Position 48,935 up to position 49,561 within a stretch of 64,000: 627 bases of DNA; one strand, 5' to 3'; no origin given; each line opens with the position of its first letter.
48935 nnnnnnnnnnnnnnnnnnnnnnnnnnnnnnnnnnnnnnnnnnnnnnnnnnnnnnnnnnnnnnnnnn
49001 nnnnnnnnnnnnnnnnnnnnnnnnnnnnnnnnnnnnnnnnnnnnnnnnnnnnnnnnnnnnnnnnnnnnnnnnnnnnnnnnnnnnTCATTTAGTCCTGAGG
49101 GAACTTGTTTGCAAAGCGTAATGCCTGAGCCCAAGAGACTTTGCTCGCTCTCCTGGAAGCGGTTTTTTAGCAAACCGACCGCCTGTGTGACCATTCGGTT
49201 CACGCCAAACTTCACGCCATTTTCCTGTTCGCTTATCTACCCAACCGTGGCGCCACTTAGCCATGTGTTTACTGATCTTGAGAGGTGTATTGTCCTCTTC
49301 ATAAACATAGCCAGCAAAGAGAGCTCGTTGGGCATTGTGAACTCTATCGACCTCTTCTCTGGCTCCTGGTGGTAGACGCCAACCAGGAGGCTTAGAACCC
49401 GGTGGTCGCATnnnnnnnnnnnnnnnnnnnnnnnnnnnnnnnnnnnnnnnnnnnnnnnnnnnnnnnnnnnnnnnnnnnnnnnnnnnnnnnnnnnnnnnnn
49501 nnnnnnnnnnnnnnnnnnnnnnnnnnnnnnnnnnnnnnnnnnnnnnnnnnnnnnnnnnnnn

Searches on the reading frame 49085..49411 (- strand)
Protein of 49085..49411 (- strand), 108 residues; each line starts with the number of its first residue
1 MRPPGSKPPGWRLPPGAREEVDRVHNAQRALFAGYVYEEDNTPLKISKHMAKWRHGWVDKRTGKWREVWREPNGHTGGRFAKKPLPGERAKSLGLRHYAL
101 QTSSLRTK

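Call 8: search_protein_families(library=pfam, proteins=[window:49085-49411:-], max_evalue=1)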
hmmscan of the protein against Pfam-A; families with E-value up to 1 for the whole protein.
window:49085-49411:- (108 aa): 0 families

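Call 9: find_encoding_contigs(protein=window:49085-49411:-, flank=10000, max_places=10)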
Protein window:49085-49411:- (108 aa): 1 contig read that carries it; 1 place shown.
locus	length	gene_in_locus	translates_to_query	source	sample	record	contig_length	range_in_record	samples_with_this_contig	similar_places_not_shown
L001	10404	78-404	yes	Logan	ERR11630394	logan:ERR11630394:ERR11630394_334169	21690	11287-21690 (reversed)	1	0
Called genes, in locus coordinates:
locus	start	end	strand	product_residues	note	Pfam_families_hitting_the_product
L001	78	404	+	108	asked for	-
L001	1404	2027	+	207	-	PF00297:Ribosomal_L3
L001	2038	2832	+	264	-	PF00573:Ribosomal_L4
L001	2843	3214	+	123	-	PF00276:Ribosomal_L23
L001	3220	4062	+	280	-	PF00181:Ribosomal_L2_N, PF03947:Ribosomal_L2_C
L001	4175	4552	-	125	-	-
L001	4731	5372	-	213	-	-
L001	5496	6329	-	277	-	PF11738:DUF3298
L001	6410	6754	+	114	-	PF00203:Ribosomal_S19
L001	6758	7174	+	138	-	PF00237:Ribosomal_L22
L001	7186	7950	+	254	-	PF07650:KH_2, PF00189:Ribosomal_S3_C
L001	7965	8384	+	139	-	PF00252:Ribosomal_L16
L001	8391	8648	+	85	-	PF00831:Ribosomal_L29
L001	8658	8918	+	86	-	PF00366:Ribosomal_S17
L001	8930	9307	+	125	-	PF00238:Ribosomal_L14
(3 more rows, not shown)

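Call 18: find_homologous_proteins(query=window:49085-49411:-, max_evalue=0.01)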
Query window:49085-49411:- (108 aa): 2 proteins with E <= 0.01 among 2 candidates.
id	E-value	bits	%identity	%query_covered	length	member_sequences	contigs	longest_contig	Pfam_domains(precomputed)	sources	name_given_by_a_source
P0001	4.2e-69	248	100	100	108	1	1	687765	-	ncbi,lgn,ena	-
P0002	1.0e-39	153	74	88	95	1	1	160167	-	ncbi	-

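Call 20: find_encoding_contigs(protein=P0002, flank=10000, max_places=10)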
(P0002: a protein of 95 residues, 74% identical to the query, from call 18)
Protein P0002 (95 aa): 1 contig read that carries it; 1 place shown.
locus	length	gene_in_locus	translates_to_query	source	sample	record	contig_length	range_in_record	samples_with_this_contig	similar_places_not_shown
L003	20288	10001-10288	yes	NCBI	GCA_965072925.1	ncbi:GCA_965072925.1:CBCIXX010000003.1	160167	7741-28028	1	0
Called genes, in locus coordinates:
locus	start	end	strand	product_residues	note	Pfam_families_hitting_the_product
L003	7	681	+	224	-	-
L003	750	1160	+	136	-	PF00164:Ribosom_S12_S23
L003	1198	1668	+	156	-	PF00177:Ribosomal_S7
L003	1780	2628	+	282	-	PF07963:N_methyl (weak), PF07953:Toxin_R_bind_N, PF13385:Laminin_G_3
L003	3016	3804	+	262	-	PF18348:SH3_16, PF00877:NLPC_P60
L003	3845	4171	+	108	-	-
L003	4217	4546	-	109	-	-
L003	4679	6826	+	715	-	PF00009:GTP_EFTU, PF03144:GTP_EFTU_D2, PF22042:EF-G_D2, PF14492:EFG_III, PF16658:RF3_C (weak), PF03764:EFG_IV, PF00679:EFG_C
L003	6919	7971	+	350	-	-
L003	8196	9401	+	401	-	PF00009:GTP_EFTU, PF03144:GTP_EFTU_D2, PF03143:GTP_EFTU_D3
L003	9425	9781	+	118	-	PF00338:Ribosomal_S10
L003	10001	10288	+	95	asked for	-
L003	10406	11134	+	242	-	-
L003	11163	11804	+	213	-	-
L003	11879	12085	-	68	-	-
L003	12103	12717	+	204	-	PF00297:Ribosomal_L3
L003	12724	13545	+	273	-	PF00573:Ribosomal_L4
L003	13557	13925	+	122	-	PF00276:Ribosomal_L23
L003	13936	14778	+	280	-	PF00181:Ribosomal_L2_N, PF03947:Ribosomal_L2_C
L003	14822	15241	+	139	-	-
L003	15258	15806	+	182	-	-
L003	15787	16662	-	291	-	PF11738:DUF3298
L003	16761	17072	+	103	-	PF00203:Ribosomal_S19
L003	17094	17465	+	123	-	PF00237:Ribosomal_L22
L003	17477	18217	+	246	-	PF07650:KH_2, PF00189:Ribosomal_S3_C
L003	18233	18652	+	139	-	PF00252:Ribosomal_L16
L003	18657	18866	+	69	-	PF00831:Ribosomal_L29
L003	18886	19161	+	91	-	PF00366:Ribosomal_S17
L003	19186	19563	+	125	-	PF00238:Ribosomal_L14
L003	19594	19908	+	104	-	PF00467:KOW, PF17136:ribosomal_L24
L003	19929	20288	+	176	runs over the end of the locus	PF00281:Ribosomal_L5, PF00673:Ribosomal_L5_C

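Call 33: search_protein_representatives(alignment_id=A1)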
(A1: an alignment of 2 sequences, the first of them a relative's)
Query: 2 sequences, 108 profile positions. Proteins with E-value up to 0.001 (for the whole library): 13; up to 1e-10: 2; up to 1e-30: 1. The best 13 are listed.
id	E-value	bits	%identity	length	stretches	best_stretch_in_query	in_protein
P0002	8.3e-56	202.9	-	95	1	1-95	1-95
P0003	6.0e-12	61.7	-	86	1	19-98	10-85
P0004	1.2e-09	54.3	-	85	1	19-95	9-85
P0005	1.1e-06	44.8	-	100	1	7-97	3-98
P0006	1.1e-06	44.8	-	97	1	14-97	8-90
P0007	5.3e-06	42.6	-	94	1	7-93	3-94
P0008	1.4e-05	41.2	-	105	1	7-90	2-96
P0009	3.3e-05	40.1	-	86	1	18-97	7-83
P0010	4.9e-05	39.5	-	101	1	50-96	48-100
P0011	5.7e-05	39.3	-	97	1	23-102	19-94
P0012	5.9e-05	39.3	-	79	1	18-96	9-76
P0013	6.2e-05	39.2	-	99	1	7-91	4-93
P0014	6.7e-04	35.8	-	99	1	19-96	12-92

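Call 37: find_homologous_proteins(query=A2, max_evalue=0.001)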
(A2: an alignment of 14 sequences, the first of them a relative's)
Query A2 (14 sequences) (108 aa, profile of the alignment): 13 proteins with E <= 0.001 among 813 candidates.
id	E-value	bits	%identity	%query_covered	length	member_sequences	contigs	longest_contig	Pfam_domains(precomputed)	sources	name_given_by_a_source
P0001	1.7e-28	117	100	100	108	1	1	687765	-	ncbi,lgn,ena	-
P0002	2.6e-27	113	74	88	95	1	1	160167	-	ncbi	-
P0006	3.5e-27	113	44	78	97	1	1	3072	-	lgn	-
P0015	5.3e-27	112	51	76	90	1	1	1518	-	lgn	-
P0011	2.1e-23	101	38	77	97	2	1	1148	-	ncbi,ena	-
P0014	7.4e-23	99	45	62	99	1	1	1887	-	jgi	jgi:hypothetical protein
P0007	8.9e-19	86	33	81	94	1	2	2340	-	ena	-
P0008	2.9e-18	84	33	81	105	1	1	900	-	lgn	-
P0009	1.1e-17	82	37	74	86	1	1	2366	-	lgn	-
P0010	1.2e-17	82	69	29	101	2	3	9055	-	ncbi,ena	-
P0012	5.9e-14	70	44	72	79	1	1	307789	-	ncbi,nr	ncbi:MAG: hypothetical protein P4M11_06100 [Candidatus Pacebacteria bacterium]|nr:hypothetical prote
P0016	6.9e-10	57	34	67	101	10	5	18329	-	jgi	jgi:hypothetical protein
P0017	2.0e-8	53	57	28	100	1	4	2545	-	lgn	-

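Call 38: find_encoding_contigs(protein=P0012, flank=5000, max_places=3)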
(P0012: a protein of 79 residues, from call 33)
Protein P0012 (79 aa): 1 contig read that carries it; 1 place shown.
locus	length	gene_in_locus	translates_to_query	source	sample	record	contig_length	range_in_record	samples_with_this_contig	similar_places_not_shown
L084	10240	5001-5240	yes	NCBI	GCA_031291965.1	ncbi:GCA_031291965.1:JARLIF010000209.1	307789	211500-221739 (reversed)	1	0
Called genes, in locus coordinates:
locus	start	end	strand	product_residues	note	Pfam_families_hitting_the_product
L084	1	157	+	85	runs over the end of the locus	-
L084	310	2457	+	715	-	PF00009:GTP_EFTU, PF03144:GTP_EFTU_D2, PF22042:EF-G_D2, PF14492:EFG_III, PF16658:RF3_C (weak), PF03764:EFG_IV, PF00679:EFG_C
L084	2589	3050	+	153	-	-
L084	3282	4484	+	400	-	PF00009:GTP_EFTU, PF03144:GTP_EFTU_D2, PF03143:GTP_EFTU_D3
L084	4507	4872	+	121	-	PF00338:Ribosomal_S10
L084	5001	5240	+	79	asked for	-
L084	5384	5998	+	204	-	PF00297:Ribosomal_L3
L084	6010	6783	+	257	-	PF00573:Ribosomal_L4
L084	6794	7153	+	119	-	PF00276:Ribosomal_L23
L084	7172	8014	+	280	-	PF00181:Ribosomal_L2_N, PF03947:Ribosomal_L2_C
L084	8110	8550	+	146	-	PF07963:N_methyl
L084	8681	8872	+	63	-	-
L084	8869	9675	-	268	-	PF11738:DUF3298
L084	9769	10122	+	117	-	PF00203:Ribosomal_S19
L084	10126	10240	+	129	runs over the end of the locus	PF00237:Ribosomal_L22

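Call 39: find_encoding_contigs(protein=P0010, flank=5000, max_places=3)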
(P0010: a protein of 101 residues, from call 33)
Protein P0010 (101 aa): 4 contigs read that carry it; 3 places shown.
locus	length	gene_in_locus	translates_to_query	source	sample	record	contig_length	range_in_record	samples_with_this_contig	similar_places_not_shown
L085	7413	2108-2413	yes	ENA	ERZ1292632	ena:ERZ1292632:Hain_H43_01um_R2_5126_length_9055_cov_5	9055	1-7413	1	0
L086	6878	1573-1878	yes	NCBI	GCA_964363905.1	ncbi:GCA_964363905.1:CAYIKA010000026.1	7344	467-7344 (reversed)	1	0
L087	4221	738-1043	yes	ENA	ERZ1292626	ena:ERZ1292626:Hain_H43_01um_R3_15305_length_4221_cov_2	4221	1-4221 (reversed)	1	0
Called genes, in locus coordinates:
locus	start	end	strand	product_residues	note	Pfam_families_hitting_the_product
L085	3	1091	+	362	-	?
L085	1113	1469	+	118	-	PF00338:Ribosomal_S10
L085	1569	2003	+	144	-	-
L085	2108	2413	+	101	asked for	-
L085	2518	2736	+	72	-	-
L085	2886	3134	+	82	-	-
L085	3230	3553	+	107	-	-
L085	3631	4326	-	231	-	-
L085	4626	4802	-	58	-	-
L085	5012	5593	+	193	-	PF00297:Ribosomal_L3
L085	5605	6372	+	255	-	PF00573:Ribosomal_L4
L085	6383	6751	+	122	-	PF00276:Ribosomal_L23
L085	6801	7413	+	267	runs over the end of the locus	PF00181:Ribosomal_L2_N, PF03947:Ribosomal_L2_C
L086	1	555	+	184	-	?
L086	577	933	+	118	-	PF00338:Ribosomal_S10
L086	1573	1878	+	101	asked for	-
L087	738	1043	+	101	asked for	-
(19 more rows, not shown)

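Call 40: find_encoding_contigs(protein=P0016, flank=5000, max_places=3)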
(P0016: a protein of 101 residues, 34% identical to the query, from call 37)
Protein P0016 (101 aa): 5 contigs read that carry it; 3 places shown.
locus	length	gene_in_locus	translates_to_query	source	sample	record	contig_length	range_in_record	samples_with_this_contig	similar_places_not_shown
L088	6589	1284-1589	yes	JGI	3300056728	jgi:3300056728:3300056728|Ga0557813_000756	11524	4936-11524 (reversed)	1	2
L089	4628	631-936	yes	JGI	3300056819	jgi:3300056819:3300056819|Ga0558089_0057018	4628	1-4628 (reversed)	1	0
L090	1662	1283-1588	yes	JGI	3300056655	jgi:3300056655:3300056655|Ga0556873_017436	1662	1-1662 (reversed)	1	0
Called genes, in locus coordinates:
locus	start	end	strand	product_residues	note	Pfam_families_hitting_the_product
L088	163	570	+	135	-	-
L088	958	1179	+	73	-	PF10049:DUF2283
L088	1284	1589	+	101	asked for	-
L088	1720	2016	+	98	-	-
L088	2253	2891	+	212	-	PF00297:Ribosomal_L3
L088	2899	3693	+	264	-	PF00573:Ribosomal_L4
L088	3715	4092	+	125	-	PF00276:Ribosomal_L23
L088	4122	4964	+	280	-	PF00181:Ribosomal_L2_N, PF03947:Ribosomal_L2_C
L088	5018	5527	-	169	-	-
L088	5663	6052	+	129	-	-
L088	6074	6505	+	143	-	PF00203:Ribosomal_S19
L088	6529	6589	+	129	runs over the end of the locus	PF00237:Ribosomal_L22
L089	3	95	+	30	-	?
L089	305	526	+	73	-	PF10049:DUF2283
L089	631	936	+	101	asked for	-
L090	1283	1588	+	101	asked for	-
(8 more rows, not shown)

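Call 46: find_related_loci(query=A3, collection=metagenome_contigs, flank=4000)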
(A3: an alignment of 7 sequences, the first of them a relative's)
Query A3 (108 aa) in metagenome_contigs; peptide patterns used: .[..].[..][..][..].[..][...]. (x = any residue, [..] = any of these).
232 stretches matched a pattern; 1 encode a relative of the query (tblastn E <= 1e-3); 1 distinct loci.
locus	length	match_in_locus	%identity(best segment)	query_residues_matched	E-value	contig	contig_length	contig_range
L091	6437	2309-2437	56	65-106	6e-11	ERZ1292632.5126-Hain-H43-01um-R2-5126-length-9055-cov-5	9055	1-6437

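Call 47: find_encoding_contigs(protein=P0006, flank=3000, max_places=2)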
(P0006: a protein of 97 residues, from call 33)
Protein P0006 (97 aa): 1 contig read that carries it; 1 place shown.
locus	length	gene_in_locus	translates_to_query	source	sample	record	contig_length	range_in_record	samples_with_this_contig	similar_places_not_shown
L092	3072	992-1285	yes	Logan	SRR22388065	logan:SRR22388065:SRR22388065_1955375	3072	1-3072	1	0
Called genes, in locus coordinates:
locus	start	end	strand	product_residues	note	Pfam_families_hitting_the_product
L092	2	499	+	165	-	?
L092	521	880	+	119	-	PF00338:Ribosomal_S10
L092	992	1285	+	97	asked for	-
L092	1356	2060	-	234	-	-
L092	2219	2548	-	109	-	-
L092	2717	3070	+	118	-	?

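Call 48: find_encoding_contigs(protein=P0009, flank=3000, max_places=2)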
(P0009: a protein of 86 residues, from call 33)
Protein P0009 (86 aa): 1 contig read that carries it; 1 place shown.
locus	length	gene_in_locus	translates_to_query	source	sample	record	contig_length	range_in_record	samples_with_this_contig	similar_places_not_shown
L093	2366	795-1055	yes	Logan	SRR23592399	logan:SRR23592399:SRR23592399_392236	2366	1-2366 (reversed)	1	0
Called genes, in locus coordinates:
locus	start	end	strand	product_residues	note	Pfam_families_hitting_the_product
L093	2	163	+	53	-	?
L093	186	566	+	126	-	PF00338:Ribosomal_S10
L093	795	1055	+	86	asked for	-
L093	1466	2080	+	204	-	PF00297:Ribosomal_L3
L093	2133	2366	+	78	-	?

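Call 49: find_encoding_contigs(protein=P0007, flank=3000, max_places=2)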
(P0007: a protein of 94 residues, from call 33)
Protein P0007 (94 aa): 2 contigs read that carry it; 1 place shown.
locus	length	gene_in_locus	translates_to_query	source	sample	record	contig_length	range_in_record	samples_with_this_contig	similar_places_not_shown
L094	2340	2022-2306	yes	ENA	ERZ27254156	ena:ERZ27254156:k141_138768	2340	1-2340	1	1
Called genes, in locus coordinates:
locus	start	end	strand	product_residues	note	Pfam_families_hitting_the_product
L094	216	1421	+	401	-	PF00009:GTP_EFTU, PF03144:GTP_EFTU_D2, PF03143:GTP_EFTU_D3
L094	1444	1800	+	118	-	PF00338:Ribosomal_S10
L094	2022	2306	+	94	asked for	-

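Call 51: predict_structure(alignment_id=A2)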
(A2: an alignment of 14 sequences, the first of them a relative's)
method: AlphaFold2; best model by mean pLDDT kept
length: 108 residues; sequences in the alignment: 14
mean_pLDDT: 60.0   pTM: 0.27
mean pLDDT of the five models: 60.0, 59.4, 59.2, 58.5, 56.9
residues with pLDDT >= 90: 0; 70-90: 27; 50-70: 59; < 50: 22
segments of 3 or more residues with pLDDT < 50: 35-37, 45-51, 99-108
pLDDT, mean of each block of 10 residues (from residue 1): 66 72 69 52 48 66 72 53 60 55 44
secondary structure, 60 per line:
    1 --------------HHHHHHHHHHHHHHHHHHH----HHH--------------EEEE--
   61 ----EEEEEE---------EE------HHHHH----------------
elements in order: H15-33 E55-58 E65-70 H88-92

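Call 52: search_solved_structures(query=A2, max_evalue=10, show_alignments=2)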
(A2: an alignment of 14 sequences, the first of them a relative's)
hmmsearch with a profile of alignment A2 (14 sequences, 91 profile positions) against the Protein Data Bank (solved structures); distinct sequences matched with E-value up to 10: 0.

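Call 53: search_protein_families(library=pfam, alignment_id=A2, max_evalue=1)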
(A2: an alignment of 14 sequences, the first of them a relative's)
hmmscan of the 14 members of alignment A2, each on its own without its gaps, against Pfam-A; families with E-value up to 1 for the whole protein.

A. member 1, P0001 (108 aa): 0 families

B. families by the number of members that match (of 14 scanned): 2 families
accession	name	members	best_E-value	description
PF07498.18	Rho_N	1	0.035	Rho termination factor, N-terminal domain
PF16613.10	RGS12_us1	1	0.24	Unstructured region of RGS12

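Call 54: search_protein_families(library=phrogs, alignment_id=A2, max_evalue=0.1)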
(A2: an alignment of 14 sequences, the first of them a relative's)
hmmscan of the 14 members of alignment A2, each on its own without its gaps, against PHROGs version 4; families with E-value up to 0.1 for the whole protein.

A. member 1, P0001 (108 aa): 0 families

B. families by the number of members that match (of 14 scanned): 1 family
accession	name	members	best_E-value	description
phrog_28330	-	1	0.023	-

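Call 88: find_related_loci(query=A3, collection=viral_contigs, flank=4000)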
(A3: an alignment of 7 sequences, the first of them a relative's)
Query A3 (108 aa) in viral_contigs; peptide patterns used: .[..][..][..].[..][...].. (x = any residue, [..] = any of these).
4 stretches matched a pattern, but none encodes a relative of the query by tblastn (E <= 1e-3).
